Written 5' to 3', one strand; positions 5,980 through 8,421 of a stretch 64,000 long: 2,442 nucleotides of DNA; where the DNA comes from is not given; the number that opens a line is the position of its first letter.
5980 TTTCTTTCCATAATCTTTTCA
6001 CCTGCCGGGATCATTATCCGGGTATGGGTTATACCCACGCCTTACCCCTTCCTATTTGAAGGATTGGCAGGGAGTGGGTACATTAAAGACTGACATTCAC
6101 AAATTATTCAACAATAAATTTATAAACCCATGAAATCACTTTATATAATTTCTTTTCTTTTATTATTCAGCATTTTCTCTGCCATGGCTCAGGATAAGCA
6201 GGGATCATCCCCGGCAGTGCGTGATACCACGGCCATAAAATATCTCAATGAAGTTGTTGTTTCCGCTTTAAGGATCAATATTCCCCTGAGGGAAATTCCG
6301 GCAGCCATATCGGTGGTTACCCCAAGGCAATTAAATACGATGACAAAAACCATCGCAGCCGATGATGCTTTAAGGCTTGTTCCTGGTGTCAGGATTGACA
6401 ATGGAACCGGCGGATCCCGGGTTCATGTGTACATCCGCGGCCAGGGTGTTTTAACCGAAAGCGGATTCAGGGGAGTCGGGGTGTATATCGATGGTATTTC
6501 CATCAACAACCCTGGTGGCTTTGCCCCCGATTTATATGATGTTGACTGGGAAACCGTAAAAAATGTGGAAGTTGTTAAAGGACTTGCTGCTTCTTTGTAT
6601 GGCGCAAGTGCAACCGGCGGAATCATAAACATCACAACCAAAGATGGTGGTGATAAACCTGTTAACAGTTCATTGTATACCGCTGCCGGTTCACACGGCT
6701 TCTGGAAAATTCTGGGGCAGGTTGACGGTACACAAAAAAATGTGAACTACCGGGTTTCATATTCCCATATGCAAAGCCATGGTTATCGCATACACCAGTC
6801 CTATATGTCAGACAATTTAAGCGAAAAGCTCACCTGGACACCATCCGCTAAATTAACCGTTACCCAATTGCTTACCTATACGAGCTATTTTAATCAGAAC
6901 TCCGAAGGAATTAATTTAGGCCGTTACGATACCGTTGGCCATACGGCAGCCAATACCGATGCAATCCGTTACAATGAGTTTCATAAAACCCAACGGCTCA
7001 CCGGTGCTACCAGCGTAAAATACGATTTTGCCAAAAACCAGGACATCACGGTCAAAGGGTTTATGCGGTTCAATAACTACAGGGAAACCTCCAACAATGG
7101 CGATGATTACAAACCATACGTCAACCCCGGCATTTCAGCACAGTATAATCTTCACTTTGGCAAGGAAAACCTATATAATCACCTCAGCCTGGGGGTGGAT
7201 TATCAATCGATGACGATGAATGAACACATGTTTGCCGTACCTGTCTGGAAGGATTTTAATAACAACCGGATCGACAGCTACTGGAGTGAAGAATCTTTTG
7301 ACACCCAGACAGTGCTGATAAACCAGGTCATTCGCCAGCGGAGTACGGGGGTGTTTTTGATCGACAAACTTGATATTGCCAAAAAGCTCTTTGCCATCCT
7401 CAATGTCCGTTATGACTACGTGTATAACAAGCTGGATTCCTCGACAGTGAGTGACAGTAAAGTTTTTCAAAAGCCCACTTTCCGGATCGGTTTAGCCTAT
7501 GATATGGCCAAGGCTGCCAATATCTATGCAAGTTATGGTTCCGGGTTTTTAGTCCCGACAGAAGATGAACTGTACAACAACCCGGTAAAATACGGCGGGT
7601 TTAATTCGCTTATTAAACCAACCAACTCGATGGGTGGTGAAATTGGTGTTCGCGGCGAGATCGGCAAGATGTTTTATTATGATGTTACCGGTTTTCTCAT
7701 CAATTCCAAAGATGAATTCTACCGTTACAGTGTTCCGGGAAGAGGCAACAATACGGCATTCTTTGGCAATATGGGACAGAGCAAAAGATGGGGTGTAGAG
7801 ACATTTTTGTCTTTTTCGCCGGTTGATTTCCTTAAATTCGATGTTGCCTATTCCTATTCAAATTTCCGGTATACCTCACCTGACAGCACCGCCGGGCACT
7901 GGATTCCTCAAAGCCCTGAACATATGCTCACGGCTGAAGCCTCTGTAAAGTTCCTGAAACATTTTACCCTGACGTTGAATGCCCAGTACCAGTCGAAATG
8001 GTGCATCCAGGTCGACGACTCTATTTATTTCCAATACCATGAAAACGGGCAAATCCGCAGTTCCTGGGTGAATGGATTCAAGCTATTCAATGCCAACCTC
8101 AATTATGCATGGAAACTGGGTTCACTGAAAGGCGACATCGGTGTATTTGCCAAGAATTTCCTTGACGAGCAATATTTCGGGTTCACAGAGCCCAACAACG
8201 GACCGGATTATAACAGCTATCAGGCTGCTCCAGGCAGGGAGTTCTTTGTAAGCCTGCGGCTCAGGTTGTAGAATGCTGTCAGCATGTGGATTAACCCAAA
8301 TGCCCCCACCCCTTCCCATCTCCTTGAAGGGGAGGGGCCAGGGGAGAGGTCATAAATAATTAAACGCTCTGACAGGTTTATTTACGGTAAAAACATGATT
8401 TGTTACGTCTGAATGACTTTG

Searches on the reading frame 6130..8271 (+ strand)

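Call 46: search_protein_families(library=pfam, proteins=[window:6130-8271:+], max_evalue=0.001)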
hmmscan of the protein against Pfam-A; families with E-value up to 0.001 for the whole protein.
window:6130-8271:+ (713 aa): 2 families
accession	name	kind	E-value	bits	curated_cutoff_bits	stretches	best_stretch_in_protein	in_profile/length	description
PF00593.30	TonB_dep_Rec_b-barrel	-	6.7e-32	112.3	27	1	237-663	3-429/436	TonB dependent receptor-like, beta-barrel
PF07715.20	Plug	-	6.4e-23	81.7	23.9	1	53-165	2-107/107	TonB-dependent Receptor Plug Domain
